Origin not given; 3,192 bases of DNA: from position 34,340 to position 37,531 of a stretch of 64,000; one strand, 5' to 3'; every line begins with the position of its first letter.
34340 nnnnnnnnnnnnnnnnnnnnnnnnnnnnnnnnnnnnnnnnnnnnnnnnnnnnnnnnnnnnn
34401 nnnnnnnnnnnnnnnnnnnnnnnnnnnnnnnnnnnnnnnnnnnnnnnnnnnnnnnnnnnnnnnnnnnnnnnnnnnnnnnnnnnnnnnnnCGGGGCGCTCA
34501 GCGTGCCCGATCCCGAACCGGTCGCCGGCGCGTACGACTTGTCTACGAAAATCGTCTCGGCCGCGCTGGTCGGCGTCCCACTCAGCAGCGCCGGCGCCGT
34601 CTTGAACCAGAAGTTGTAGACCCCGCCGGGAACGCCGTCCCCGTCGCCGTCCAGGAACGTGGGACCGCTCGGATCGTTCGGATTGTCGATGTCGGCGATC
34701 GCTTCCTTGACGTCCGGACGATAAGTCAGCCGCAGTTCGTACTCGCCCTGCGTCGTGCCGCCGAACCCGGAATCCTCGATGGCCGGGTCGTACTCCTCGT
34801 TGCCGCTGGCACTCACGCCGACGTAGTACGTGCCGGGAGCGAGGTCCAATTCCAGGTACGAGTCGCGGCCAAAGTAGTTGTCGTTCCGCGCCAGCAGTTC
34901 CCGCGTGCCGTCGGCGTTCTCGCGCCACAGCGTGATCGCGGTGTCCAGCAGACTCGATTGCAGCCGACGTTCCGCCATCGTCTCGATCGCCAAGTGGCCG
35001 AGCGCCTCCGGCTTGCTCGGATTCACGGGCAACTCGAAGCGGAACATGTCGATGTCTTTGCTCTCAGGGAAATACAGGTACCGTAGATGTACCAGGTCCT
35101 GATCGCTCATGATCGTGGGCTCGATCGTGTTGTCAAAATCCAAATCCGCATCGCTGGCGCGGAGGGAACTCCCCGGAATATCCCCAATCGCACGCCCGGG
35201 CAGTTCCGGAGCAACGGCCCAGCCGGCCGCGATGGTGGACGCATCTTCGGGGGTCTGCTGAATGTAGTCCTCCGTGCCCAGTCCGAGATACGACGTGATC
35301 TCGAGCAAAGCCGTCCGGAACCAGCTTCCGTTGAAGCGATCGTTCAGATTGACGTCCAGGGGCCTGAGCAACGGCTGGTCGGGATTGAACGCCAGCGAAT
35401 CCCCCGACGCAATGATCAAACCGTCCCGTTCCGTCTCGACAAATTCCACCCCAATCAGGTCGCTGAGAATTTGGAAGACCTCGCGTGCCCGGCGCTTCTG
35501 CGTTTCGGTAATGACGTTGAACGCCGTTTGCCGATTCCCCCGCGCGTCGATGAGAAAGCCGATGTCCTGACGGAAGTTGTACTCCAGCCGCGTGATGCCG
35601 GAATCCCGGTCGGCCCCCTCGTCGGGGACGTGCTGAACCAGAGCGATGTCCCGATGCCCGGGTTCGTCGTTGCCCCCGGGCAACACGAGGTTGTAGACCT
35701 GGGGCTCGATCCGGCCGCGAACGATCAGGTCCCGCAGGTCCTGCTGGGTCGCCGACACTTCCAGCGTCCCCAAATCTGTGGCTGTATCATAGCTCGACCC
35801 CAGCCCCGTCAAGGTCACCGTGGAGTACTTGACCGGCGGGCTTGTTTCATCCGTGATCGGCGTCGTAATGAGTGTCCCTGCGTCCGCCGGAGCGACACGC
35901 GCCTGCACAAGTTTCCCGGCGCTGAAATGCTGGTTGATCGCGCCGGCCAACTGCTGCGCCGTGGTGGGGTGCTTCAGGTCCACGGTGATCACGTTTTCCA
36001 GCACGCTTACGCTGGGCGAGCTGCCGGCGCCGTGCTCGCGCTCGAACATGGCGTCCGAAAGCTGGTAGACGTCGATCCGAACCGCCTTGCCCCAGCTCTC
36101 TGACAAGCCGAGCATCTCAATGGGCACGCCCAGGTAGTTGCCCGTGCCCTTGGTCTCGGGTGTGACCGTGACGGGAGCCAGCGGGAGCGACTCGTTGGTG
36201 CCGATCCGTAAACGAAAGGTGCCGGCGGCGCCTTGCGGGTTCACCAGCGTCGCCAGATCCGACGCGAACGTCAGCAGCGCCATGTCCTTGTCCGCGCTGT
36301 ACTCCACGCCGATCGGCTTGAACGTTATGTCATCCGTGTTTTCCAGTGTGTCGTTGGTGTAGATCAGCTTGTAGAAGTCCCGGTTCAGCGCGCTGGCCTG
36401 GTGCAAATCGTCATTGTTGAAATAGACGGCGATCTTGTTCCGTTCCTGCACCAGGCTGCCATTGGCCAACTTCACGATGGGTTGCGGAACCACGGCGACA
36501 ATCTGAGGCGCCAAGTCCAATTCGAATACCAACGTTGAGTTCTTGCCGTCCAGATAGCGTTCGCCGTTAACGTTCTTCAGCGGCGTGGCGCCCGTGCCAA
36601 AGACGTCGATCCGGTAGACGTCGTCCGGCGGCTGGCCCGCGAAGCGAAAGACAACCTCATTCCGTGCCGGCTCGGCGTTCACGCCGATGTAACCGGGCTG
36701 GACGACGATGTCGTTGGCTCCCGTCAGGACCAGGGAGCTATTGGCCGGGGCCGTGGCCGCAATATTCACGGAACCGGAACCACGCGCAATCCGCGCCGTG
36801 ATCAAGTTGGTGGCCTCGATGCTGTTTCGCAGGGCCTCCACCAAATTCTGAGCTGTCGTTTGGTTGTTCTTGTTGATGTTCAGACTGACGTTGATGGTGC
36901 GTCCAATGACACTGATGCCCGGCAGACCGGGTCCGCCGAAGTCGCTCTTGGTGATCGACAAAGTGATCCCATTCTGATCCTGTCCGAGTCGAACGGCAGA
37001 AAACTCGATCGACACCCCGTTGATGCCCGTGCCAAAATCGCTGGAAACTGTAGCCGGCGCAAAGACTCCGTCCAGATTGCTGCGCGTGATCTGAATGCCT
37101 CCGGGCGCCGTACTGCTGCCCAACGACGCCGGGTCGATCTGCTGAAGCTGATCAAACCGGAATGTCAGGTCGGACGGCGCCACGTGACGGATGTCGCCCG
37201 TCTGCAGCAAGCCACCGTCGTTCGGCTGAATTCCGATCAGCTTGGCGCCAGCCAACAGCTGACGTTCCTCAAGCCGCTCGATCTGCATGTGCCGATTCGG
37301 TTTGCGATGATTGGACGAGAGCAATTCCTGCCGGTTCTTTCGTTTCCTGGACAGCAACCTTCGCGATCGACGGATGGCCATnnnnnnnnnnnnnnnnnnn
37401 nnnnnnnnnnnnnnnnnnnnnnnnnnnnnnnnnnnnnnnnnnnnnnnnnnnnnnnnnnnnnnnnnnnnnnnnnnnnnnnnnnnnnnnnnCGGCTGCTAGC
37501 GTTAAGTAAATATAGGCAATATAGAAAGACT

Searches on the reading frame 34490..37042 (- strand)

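Call 57: search_protein_families(library=pfam, proteins=[window:34490-37042:-], max_evalue=1)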
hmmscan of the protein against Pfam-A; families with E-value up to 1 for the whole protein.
window:34490-37042:- (851 aa): 1 family
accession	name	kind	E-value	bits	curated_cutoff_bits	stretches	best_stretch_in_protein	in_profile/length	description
PF04151.21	PPC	-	0.25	12.7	25.9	1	722-745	46-70/70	Bacterial pre-peptidase C-terminal domain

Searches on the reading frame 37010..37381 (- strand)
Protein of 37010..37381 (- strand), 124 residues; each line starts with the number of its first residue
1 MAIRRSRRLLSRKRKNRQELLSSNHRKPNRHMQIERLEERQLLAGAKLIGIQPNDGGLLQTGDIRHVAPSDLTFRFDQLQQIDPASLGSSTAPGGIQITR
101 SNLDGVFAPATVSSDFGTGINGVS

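Call 57: search_protein_families(library=pfam, proteins=[window:37010-37381:-], max_evalue=1)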
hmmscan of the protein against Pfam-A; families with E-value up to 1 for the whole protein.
window:37010-37381:- (124 aa): 1 family
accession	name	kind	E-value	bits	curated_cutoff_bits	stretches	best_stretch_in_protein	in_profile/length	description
PF07595.18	Planc_extracel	-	0.00083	19.4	25.5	1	30-45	3-18/20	Planctomycete extracellular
